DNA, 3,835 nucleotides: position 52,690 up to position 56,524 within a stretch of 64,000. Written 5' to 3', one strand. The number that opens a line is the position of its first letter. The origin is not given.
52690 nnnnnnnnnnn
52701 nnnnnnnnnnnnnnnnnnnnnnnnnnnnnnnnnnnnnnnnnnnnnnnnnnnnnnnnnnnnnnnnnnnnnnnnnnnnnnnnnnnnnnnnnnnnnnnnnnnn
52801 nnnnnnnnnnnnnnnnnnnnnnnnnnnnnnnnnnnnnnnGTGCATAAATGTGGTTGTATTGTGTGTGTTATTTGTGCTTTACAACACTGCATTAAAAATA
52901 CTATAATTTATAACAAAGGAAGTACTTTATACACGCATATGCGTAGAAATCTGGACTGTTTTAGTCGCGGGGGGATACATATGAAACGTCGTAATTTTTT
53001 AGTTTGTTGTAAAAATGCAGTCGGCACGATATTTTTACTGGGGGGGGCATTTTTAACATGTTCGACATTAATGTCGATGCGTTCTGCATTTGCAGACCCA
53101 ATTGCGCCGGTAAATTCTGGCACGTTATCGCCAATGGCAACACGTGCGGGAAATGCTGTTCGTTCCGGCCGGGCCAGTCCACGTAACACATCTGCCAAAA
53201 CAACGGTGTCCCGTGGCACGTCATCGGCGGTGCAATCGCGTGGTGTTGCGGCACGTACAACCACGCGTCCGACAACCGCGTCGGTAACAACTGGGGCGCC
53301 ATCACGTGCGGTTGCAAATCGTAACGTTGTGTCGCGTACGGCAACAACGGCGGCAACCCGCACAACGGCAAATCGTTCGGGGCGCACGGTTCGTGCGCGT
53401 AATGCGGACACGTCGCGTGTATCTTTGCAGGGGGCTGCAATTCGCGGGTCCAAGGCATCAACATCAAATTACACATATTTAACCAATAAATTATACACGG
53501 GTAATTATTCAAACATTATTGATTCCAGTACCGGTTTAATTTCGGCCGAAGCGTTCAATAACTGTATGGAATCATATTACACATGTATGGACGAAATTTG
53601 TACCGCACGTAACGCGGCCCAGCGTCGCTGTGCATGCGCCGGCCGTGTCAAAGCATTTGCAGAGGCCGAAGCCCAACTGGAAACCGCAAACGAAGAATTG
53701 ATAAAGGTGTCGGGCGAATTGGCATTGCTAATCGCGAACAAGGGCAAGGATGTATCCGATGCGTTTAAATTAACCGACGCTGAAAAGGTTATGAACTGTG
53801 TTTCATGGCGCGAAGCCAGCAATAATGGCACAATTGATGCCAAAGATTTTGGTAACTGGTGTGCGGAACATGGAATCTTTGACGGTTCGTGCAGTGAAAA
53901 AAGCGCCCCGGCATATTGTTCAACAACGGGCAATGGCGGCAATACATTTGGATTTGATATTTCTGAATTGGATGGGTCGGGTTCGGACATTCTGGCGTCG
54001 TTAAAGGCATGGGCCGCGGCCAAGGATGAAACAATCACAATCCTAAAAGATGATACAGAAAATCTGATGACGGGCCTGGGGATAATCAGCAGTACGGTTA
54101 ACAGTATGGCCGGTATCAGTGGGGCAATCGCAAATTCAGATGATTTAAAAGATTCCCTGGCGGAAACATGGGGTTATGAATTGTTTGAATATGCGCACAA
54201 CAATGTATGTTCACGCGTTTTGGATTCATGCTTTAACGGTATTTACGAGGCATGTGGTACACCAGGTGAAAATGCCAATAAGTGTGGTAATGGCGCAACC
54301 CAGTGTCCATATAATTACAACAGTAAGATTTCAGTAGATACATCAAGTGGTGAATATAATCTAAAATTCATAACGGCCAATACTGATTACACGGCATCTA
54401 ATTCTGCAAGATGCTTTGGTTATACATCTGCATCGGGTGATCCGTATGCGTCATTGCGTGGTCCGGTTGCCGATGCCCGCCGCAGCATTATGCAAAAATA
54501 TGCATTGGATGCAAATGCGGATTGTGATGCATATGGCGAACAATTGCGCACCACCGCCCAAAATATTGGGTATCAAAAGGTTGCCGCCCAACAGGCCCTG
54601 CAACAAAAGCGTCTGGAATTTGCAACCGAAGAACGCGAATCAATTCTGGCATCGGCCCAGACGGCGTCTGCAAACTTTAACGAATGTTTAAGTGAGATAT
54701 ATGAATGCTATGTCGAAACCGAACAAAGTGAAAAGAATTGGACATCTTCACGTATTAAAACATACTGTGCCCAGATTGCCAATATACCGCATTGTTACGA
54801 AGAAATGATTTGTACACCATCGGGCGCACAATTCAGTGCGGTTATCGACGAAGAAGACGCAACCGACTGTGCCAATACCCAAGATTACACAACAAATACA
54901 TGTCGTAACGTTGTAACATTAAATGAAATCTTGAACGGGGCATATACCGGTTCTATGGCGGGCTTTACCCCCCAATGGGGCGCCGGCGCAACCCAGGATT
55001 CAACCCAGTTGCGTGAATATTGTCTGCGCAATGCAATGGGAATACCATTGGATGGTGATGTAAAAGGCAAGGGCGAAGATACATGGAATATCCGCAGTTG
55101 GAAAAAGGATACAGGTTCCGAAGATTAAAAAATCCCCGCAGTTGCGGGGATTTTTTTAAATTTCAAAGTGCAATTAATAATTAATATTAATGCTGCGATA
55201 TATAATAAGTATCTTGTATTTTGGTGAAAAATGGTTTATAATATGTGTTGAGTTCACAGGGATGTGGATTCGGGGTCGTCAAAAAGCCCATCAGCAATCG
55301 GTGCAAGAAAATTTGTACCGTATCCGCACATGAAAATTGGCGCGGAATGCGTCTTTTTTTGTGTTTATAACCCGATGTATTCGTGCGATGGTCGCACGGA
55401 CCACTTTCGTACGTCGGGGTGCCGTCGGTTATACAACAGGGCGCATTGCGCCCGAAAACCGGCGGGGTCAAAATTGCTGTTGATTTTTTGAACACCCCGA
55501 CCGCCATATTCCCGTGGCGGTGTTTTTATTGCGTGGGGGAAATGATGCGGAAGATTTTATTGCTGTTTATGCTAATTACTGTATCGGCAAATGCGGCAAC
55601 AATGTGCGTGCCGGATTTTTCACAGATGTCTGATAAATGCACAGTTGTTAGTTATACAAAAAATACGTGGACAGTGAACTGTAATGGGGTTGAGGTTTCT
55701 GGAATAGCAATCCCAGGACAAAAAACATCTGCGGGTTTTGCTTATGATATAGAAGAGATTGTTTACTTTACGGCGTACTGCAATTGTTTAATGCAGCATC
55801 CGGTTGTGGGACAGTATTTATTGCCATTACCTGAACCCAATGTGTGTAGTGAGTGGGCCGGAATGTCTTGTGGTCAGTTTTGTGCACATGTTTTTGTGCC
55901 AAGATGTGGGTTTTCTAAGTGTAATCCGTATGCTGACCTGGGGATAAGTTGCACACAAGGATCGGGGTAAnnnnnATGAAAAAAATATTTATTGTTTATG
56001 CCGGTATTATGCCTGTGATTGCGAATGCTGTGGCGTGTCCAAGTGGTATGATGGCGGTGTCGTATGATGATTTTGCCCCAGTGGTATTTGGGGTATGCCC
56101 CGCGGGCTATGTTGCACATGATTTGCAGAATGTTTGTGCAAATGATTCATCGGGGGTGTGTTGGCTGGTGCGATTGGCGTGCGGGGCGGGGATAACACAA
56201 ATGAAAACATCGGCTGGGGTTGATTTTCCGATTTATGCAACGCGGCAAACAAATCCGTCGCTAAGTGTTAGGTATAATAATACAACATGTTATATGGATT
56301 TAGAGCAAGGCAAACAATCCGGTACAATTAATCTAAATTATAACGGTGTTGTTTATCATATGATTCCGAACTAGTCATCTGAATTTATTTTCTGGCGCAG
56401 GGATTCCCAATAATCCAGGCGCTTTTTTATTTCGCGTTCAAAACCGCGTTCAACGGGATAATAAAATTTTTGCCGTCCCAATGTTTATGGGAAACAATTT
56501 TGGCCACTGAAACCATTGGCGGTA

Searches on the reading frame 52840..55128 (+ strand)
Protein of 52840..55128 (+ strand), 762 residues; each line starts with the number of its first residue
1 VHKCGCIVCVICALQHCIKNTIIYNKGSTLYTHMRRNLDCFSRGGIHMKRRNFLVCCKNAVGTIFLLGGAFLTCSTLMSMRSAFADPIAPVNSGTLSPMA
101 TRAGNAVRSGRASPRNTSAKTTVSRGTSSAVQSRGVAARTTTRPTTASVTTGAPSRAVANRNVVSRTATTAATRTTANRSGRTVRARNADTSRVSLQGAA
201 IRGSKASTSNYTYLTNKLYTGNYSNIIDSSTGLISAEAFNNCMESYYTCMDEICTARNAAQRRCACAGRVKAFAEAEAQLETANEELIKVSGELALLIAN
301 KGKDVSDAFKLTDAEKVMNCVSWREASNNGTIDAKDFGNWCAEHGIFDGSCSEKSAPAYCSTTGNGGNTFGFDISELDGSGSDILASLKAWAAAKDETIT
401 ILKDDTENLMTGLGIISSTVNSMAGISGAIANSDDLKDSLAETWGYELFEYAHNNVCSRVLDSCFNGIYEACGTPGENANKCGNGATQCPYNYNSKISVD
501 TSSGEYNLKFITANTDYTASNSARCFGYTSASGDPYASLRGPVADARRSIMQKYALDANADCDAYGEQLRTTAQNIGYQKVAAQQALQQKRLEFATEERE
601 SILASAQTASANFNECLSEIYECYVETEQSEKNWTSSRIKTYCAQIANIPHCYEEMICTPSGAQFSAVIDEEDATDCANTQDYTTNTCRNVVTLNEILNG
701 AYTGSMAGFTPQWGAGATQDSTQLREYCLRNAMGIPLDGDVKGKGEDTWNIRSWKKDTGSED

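Call 7: search_protein_families(library=pfam, proteins=[window:52840-55128:+], max_evalue=1)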
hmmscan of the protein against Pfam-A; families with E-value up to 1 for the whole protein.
window:52840-55128:+ (762 aa): 1 family
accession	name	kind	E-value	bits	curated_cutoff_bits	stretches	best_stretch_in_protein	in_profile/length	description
PF05008.21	V-SNARE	-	0.72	10.8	25.9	0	237-291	3-56/92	Vesicle transport v-SNARE protein N-terminus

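Call 8: search_protein_families(library=ncbifam, proteins=[window:52840-55128:+], max_evalue=1)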
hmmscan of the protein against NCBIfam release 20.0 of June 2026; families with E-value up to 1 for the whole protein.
window:52840-55128:+ (762 aa): 0 families

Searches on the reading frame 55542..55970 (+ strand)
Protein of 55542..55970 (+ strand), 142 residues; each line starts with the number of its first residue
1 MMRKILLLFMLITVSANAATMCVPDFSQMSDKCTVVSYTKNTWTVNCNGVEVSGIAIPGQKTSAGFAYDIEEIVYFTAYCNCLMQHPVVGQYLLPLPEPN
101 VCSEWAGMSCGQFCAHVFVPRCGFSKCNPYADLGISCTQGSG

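Call 7: search_protein_families(library=pfam, proteins=[window:55542-55970:+], max_evalue=1)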
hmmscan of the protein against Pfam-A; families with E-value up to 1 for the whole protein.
window:55542-55970:+ (142 aa): 0 families

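Call 8: search_protein_families(library=ncbifam, proteins=[window:55542-55970:+], max_evalue=1)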
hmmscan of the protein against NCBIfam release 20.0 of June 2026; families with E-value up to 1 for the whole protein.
window:55542-55970:+ (142 aa): 2 families
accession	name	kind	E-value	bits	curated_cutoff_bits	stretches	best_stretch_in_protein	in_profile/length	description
NF041899.1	pec_ly_PelN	equivalog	0.027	13.3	740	1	14-56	102-144/437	pectate lyase PelN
NF040532.1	blaOXA-9_like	exception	0.17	11.1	575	1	2-40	1-39/274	OXA-9 family oxacillin-hydrolyzing class D beta-lactamase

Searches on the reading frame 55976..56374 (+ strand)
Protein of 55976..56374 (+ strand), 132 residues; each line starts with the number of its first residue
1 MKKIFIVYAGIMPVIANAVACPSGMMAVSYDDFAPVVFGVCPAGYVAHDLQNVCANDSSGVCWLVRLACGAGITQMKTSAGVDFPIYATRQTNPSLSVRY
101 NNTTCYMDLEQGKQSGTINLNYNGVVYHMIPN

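Call 7: search_protein_families(library=pfam, proteins=[window:55976-56374:+], max_evalue=1)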
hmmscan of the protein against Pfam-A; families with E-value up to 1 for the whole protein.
window:55976-56374:+ (132 aa): 1 family
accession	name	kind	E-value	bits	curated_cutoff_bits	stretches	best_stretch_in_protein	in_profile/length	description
PF04942.19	CC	-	0.03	14.9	20.6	1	33-46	11-24/34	CC domain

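Call 8: search_protein_families(library=ncbifam, proteins=[window:55976-56374:+], max_evalue=1)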
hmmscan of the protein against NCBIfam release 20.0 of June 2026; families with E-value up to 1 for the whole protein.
window:55976-56374:+ (132 aa): 0 families
